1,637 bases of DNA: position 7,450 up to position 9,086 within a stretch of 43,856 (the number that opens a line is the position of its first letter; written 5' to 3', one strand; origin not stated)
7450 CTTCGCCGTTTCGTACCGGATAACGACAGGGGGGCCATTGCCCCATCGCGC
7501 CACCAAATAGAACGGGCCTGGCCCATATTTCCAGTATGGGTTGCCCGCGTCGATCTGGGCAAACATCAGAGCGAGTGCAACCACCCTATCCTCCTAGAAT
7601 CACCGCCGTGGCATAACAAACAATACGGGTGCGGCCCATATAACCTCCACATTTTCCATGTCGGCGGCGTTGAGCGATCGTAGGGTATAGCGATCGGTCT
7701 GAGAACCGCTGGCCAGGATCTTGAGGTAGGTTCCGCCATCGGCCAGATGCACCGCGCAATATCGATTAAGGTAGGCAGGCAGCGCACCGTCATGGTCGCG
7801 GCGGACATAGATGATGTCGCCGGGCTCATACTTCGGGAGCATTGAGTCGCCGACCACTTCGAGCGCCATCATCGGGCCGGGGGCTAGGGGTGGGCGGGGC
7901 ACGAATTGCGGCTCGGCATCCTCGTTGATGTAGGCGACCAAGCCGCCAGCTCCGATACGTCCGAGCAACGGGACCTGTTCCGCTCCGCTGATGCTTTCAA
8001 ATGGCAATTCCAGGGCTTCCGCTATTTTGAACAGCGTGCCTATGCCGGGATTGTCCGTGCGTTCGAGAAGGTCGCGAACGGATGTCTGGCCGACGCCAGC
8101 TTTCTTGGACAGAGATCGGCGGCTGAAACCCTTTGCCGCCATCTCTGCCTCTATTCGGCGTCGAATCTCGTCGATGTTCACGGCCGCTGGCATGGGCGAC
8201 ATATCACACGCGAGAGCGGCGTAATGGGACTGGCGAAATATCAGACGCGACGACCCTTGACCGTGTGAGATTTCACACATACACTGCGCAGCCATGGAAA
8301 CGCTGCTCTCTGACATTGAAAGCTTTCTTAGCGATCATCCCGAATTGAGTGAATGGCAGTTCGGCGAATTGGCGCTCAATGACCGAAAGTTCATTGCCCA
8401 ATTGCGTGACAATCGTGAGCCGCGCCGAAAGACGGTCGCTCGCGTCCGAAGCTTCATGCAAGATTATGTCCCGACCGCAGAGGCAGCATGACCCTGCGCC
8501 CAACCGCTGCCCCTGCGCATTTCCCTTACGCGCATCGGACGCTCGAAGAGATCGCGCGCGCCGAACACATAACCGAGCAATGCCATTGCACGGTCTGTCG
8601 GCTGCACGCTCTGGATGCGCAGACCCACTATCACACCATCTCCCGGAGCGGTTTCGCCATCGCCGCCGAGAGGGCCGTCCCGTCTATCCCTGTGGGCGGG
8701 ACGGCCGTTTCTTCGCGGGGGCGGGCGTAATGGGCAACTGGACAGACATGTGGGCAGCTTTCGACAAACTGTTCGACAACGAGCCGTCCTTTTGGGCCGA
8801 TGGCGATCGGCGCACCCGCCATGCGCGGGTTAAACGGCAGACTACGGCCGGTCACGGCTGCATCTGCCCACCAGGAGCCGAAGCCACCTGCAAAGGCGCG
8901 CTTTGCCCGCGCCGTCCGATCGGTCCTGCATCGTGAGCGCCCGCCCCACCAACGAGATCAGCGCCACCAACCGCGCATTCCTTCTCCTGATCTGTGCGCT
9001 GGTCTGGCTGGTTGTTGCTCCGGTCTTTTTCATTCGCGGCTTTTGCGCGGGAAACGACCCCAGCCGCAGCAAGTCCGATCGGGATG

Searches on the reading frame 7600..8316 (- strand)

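Call 32: search_protein_families(library=pfam, max_evalue=0.01, proteins=[window:7600-8316:-])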
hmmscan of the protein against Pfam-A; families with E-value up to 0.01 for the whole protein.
window:7600-8316:- (238 aa): 3 families
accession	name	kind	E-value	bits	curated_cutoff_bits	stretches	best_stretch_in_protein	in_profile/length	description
PF00717.28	Peptidase_S24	-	1.5e-08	34.8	23.3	1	116-223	1-101/116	Peptidase S24-like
PF01381.28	HTH_3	-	1.1e-07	32.2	23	1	56-107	2-53/55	Helix-turn-helix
PF13443.12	HTH_26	-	0.0002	22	22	1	55-106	2-54/63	Cro/C1-type HTH DNA-binding domain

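Call 33: search_protein_families(library=phrogs, max_evalue=0.001, proteins=[window:7600-8316:-])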
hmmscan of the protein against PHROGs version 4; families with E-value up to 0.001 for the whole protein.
window:7600-8316:- (238 aa): 10 families
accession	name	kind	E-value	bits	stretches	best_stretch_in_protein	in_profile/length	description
phrog_4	-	transcription regulation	3.2e-24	86.7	1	43-226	132-329/400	transcriptional repressor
phrog_1373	-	transcription regulation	3.7e-07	31.3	1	51-112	64-125/166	transcriptional regulator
phrog_3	-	transcription regulation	5.4e-06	27.4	1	37-107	73-143/430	transcriptional repressor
phrog_4583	-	transcription regulation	3.3e-05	24.8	1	49-109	9-69/81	transcriptional repressor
phrog_2328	-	transcription regulation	9.4e-05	23.2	1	44-107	9-72/128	transcriptional repressor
phrog_8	-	transcription regulation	0.00018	22.1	1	50-103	76-129/346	transcriptional regulator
phrog_6201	-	transcription regulation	0.0004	21.2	1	151-217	30-90/121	CI-like repressor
phrog_7241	-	transcription regulation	0.00041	21.4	1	40-107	49-118/122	transcriptional regulator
phrog_18318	-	DNA, RNA and nucleotide metabolism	0.0005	21.1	1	51-106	34-90/108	HTH DNA binding protein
phrog_4268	-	transcription regulation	0.00061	21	0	55-106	40-89/96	transcriptional repressor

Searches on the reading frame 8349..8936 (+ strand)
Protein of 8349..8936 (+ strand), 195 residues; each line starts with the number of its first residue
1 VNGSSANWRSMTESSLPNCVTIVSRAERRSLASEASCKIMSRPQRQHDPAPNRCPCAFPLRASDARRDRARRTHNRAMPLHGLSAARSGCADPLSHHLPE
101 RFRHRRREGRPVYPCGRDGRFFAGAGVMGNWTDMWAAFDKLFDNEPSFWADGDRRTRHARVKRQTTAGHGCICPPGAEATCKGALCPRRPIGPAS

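Call 87: search_protein_families(library=pfam, alignment_id=A6, max_evalue=0.001)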
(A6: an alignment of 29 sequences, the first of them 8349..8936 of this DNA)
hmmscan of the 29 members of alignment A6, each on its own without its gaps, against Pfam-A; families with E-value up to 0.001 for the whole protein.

A. member 1, window:8349-8936:+ (195 aa): 0 families

B. families by the number of members that match (of 29 scanned): 4 families
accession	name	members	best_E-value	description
PF00565.23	SNase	1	1.5e-06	Staphylococcal nuclease homologue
PF00182.24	Glyco_hydro_19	1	1.5e-05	Chitinase class I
PF13545.12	HTH_Crp_2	1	0.00012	Crp-like helix-turn-helix domain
PF07750.17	GcrA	1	0.00094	GcrA cell cycle regulator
